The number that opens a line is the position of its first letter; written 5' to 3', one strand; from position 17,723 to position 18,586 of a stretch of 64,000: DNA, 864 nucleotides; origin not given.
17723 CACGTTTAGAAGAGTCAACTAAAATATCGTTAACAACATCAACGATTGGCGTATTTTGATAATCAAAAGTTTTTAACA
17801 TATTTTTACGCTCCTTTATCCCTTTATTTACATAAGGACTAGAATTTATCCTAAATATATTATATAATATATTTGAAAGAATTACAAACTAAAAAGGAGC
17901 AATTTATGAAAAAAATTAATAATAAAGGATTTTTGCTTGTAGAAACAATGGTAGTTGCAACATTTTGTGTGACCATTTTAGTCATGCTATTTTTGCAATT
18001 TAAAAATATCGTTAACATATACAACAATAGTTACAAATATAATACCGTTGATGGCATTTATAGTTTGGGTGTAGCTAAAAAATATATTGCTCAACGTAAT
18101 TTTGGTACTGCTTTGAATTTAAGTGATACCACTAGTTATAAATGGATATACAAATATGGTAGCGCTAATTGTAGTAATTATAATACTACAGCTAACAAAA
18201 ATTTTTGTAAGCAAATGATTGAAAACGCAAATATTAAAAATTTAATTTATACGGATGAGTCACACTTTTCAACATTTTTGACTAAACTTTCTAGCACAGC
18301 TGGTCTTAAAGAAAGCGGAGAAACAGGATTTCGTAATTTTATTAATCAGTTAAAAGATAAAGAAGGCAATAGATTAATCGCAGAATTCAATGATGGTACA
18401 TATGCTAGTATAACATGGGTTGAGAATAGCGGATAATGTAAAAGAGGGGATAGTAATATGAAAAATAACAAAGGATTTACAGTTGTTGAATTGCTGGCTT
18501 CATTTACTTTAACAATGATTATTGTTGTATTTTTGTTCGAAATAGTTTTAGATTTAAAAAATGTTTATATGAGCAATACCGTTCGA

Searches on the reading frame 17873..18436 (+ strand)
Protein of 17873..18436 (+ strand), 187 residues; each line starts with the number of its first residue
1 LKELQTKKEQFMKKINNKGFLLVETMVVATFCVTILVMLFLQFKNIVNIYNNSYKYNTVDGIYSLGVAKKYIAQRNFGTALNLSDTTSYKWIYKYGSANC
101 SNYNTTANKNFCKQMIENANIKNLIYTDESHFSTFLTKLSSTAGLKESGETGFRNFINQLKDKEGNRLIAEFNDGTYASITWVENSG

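Call 12: search_protein_families(library=pfam, proteins=[window:17873-18436:+], max_evalue=0.01)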
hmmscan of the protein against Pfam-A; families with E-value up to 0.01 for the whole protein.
window:17873-18436:+ (187 aa): 0 families

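Call 57: search_protein_families(library=ncbifam, proteins=[window:17909-18436:+], max_evalue=0.1)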
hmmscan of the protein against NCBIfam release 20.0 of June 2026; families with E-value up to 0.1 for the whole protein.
window:17909-18436:+ (175 aa): 2 families
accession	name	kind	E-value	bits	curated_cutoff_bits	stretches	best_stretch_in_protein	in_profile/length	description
NF041013.1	T4P_ComGE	equivalog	0.045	13.9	49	1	4-30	2-28/83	competence type IV pilus minor pilin ComGE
NF040982.1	ComGD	equivalog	0.096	13.1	70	0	5-73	1-67/139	competence type IV pilus minor pilin ComGD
